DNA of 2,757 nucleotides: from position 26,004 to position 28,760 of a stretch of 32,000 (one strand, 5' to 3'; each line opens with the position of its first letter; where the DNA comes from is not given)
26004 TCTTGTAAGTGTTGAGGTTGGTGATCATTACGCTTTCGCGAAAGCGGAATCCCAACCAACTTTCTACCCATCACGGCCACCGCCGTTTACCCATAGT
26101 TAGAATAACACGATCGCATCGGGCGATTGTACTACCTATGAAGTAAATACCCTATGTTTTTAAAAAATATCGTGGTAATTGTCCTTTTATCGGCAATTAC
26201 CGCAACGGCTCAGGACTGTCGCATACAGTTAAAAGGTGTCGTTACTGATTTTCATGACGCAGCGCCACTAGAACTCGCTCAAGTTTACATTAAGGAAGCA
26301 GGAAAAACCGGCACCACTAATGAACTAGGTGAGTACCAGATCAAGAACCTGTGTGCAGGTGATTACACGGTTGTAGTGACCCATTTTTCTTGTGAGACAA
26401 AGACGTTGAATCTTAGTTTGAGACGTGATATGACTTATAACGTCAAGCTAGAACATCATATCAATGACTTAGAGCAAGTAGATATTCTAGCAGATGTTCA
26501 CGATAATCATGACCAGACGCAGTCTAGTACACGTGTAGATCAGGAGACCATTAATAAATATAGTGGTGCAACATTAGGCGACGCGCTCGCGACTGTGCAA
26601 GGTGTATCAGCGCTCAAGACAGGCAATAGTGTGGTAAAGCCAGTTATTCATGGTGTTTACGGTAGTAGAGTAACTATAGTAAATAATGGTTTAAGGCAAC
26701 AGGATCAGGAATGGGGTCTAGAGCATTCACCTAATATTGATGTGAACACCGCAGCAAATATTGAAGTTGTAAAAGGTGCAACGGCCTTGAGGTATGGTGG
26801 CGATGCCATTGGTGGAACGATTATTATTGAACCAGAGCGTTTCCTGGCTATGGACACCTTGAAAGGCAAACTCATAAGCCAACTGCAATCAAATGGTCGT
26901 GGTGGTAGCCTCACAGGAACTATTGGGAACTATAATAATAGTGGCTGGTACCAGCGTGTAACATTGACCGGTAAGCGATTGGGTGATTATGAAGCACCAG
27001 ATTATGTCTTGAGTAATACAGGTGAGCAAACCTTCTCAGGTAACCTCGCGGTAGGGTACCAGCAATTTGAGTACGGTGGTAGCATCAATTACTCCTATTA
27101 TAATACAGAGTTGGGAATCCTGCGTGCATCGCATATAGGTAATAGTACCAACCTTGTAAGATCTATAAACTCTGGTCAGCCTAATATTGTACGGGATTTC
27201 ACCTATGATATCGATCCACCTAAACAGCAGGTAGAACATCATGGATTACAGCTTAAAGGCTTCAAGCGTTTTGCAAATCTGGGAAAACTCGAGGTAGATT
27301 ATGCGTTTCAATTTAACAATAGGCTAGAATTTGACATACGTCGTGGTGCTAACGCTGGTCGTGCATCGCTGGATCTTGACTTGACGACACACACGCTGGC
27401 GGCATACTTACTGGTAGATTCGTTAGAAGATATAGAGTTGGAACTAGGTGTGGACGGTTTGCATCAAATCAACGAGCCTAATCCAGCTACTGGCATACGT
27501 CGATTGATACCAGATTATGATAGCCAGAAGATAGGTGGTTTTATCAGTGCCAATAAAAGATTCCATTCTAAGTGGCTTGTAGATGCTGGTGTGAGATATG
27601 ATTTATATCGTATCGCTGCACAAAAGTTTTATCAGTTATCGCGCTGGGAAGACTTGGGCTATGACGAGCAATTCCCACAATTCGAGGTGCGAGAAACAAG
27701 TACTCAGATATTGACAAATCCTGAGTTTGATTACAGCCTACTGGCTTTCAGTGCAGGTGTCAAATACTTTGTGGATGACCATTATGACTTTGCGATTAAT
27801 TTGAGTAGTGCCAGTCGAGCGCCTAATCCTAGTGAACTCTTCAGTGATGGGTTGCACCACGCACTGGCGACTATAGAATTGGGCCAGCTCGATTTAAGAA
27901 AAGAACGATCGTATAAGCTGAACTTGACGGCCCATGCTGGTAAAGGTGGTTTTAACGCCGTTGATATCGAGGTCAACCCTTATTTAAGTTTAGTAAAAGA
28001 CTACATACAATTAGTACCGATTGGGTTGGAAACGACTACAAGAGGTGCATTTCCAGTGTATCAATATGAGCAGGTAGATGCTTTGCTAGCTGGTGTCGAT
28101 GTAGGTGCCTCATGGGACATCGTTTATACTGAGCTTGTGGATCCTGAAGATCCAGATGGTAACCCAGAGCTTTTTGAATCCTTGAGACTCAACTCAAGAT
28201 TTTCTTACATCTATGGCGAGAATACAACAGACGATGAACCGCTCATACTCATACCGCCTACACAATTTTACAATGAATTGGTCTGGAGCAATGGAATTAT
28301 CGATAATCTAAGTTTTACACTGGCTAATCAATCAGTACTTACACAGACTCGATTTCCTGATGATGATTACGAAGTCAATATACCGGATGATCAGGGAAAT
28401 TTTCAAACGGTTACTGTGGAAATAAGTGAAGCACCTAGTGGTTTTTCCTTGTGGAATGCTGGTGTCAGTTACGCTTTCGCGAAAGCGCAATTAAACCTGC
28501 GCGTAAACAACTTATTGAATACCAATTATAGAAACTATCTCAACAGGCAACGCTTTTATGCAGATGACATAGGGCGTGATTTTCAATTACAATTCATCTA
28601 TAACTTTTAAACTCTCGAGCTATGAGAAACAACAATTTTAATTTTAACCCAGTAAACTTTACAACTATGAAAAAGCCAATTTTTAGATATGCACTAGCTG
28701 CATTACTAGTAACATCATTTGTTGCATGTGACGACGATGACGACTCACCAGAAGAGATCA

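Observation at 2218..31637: One 14-16 bp perfect palindrome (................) recurs 13 times in 32 kb, in genes and between them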

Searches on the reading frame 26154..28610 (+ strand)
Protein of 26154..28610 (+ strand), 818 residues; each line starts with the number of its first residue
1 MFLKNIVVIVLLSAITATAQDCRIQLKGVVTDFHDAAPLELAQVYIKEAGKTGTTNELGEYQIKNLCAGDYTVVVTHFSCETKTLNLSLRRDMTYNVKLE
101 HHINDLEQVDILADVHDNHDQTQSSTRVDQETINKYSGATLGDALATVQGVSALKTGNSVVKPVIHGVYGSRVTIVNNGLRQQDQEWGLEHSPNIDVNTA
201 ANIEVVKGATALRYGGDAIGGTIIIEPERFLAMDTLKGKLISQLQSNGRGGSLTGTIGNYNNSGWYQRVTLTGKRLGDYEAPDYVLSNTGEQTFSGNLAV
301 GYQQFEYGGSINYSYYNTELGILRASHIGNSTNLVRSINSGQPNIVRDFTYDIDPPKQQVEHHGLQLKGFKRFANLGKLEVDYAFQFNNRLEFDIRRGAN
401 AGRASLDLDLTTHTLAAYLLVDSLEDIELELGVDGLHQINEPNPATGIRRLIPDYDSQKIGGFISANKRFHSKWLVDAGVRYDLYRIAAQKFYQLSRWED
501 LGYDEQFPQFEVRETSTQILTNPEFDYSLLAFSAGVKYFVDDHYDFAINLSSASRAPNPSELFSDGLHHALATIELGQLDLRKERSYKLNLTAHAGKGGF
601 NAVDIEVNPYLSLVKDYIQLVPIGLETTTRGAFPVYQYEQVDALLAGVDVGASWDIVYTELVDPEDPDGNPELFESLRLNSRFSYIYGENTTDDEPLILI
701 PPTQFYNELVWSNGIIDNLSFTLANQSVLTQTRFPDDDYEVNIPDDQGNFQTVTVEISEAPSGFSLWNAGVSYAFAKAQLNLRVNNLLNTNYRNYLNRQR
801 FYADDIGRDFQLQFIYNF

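Call 84: search_protein_families(library=pfam, proteins=[window:26154-28610:+], max_evalue=0.001)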
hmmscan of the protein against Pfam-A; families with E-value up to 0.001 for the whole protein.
window:26154-28610:+ (818 aa): 4 families
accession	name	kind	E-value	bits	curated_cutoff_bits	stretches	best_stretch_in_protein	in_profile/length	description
PF00593.30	TonB_dep_Rec_b-barrel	-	9.3e-21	75.6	27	1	258-787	17-436/436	TonB dependent receptor-like, beta-barrel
PF07715.20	Plug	-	6.1e-17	62.5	23.9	1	119-222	3-107/107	TonB-dependent Receptor Plug Domain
PF13715.12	CarbopepD_reg_2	-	4.5e-14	52.7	32.2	1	26-109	1-86/88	CarboxypepD_reg-like domain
PF13620.12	CarboxypepD_reg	-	3.7e-10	40.5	32.3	1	25-99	1-81/82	Carboxypeptidase regulatory-like domain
